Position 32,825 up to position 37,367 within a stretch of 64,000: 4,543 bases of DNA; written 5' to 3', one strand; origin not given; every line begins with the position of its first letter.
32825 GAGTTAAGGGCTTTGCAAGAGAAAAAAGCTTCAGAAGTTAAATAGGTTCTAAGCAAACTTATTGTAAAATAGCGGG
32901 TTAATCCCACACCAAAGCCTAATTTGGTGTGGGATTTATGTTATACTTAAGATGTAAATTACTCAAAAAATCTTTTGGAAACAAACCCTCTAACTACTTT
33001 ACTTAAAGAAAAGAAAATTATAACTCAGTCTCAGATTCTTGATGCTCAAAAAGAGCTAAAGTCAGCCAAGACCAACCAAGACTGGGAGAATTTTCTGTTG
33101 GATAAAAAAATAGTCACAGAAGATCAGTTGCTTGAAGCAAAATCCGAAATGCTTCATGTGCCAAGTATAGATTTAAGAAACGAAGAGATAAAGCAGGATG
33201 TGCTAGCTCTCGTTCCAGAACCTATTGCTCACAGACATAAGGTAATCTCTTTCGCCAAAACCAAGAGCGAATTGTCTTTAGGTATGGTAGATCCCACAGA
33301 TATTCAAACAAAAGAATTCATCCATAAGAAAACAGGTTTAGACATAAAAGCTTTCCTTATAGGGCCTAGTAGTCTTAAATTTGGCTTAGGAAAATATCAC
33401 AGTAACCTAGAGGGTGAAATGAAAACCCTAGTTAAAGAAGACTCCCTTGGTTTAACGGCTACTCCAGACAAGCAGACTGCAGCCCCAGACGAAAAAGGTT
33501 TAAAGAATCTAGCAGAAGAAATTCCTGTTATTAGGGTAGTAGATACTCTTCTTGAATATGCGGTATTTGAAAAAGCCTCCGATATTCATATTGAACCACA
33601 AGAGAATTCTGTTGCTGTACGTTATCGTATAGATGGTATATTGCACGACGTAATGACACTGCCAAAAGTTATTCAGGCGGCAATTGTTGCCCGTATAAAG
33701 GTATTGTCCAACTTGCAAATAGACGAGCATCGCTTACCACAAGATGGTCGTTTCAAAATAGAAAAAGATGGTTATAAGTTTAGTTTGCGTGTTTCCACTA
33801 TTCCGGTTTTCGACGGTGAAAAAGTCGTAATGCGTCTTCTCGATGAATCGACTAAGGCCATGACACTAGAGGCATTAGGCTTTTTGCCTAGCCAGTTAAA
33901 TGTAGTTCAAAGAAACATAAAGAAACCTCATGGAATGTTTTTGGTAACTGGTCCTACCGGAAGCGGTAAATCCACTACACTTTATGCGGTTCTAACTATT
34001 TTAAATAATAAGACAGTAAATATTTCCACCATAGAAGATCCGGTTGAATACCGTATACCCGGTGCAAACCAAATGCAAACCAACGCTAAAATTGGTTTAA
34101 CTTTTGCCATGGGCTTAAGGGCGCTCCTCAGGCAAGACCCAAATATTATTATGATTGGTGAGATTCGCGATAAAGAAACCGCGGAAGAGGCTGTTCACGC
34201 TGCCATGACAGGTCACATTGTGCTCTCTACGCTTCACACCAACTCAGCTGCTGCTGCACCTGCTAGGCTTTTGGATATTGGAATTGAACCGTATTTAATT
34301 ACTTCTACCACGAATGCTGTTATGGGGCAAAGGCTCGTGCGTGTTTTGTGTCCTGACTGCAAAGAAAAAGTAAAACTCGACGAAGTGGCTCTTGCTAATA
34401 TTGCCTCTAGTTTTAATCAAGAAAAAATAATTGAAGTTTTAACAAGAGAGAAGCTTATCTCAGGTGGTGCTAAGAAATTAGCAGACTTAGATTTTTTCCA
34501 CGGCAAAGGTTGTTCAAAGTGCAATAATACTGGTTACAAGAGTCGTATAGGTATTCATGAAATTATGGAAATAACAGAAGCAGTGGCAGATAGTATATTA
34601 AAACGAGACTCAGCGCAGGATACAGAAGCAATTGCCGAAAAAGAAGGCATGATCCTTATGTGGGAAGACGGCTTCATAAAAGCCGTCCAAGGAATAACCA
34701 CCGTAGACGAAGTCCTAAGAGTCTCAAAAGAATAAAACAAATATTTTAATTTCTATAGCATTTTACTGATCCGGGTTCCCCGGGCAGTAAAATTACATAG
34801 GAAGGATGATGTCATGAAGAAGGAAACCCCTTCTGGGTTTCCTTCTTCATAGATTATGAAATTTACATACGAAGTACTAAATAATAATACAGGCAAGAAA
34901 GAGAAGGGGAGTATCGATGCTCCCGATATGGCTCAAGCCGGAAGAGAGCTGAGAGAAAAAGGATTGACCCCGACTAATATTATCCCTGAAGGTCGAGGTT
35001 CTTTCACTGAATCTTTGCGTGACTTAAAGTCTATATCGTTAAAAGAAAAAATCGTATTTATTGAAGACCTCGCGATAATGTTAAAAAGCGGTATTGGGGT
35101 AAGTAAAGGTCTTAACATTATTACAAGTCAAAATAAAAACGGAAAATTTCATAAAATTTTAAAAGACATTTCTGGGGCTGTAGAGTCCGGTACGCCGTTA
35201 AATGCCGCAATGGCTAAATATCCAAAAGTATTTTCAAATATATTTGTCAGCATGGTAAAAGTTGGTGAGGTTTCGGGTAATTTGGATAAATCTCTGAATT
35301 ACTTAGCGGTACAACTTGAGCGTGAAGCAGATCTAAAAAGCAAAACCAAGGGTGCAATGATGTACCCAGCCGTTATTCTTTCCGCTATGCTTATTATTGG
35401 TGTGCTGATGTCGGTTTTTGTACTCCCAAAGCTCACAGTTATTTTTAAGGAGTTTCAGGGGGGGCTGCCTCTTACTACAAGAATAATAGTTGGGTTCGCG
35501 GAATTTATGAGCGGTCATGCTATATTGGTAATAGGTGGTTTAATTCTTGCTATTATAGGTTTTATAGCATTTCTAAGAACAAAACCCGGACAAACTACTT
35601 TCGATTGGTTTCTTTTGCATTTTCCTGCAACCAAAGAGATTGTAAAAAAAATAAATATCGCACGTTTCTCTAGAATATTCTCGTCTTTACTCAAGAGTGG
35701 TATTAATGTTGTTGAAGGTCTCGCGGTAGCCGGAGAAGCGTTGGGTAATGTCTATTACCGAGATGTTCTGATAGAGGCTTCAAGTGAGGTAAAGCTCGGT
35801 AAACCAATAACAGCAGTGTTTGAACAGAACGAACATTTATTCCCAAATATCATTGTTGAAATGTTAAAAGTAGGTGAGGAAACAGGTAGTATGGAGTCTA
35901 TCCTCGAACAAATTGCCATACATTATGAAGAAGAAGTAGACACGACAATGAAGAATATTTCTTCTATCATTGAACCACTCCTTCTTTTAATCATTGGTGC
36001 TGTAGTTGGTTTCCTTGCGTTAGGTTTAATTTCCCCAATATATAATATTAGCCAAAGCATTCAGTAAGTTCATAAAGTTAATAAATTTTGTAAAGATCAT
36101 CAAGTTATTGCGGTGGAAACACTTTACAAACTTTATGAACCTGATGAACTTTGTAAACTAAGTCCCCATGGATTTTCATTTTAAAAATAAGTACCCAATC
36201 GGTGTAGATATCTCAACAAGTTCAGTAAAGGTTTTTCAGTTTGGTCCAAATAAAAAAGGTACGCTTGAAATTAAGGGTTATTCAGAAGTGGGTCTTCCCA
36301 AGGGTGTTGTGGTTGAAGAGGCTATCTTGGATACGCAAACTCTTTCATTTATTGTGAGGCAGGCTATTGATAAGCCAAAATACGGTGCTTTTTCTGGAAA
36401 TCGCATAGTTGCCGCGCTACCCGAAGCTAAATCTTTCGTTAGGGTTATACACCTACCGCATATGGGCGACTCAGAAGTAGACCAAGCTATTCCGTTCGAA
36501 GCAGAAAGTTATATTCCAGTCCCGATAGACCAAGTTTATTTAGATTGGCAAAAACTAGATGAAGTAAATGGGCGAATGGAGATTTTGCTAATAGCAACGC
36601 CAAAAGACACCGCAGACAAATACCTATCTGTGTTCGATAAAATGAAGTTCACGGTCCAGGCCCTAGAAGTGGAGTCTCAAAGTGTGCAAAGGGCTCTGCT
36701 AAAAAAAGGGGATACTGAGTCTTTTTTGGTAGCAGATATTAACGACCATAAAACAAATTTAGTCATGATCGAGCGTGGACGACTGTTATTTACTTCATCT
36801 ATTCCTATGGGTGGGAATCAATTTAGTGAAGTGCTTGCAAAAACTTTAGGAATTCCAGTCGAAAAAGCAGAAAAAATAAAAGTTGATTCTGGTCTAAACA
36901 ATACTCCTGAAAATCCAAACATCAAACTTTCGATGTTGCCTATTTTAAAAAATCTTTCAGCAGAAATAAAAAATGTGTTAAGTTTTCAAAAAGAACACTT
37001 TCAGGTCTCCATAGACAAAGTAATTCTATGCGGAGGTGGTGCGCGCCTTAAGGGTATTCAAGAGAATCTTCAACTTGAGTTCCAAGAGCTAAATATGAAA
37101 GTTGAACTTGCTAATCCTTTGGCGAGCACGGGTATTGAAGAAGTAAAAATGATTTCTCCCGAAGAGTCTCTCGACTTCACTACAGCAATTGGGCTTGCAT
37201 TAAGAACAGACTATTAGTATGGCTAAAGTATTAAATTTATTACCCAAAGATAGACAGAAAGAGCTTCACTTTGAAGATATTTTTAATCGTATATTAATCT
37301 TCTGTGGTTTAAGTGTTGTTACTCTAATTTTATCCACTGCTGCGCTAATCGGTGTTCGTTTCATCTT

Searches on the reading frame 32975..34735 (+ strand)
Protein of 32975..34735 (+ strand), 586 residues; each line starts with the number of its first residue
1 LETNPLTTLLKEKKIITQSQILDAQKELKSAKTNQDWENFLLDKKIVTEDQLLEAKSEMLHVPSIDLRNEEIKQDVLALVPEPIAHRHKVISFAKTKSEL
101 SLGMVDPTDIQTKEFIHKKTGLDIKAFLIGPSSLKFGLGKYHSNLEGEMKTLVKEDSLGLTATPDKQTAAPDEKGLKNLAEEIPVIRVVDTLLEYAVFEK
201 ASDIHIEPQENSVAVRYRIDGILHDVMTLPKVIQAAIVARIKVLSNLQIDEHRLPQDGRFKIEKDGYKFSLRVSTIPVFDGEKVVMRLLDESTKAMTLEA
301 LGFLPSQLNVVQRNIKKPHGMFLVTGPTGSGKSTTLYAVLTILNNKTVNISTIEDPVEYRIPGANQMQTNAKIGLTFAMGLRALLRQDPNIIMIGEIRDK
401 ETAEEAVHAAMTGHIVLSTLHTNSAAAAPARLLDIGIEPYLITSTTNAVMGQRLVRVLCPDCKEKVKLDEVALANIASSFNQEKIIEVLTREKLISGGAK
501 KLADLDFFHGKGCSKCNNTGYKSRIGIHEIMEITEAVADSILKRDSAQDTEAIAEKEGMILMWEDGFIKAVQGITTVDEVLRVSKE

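Call 18: search_protein_families(library=pfam, proteins=[window:32975-34735:+], max_evalue=0.0001)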
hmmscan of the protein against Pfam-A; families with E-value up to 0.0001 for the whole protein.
window:32975-34735:+ (586 aa): 3 families
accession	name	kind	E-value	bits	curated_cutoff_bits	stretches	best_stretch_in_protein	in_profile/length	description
PF00437.27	T2SSE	-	1e-126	423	24.9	1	180-582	3-370/370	Type II/IV secretion system protein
PF05157.20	MshEN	-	2.2e-10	40.8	23.1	1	61-135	2-77/90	MshEN domain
PF13555.12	AAA_29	-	3.3e-06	27.2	27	1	318-347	21-50/61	P-loop containing region of AAA domain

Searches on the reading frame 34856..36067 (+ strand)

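Call 19: search_protein_families(library=pfam, proteins=[window:34856-36067:+], max_evalue=0.0001)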
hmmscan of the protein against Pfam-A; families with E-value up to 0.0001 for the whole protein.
window:34856-36067:+ (403 aa): 1 family
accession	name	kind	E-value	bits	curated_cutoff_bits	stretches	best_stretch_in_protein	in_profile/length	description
PF00482.28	T2SSF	-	1.9e-54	183.4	25.2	2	68-191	1-125/125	Type II secretion system (T2SS), protein F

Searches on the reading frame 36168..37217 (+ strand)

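Call 19: search_protein_families(library=pfam, proteins=[window:36168-37217:+], max_evalue=0.0001)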
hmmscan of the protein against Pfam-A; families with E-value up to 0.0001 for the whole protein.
window:36168-37217:+ (349 aa): 3 families
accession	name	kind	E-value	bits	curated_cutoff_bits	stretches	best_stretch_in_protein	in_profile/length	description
PF11104.14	PilM_2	-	3.9e-49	167.8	27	1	12-347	1-339/340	Type IV pilus assembly protein PilM;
PF14450.12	FtsA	-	3.1e-12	47.4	31.8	1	190-325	4-114/127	Cell division protein FtsA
PF06723.19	MreB_Mbl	-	2.6e-06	26.9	27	0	252-316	242-305/327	MreB/Mbl protein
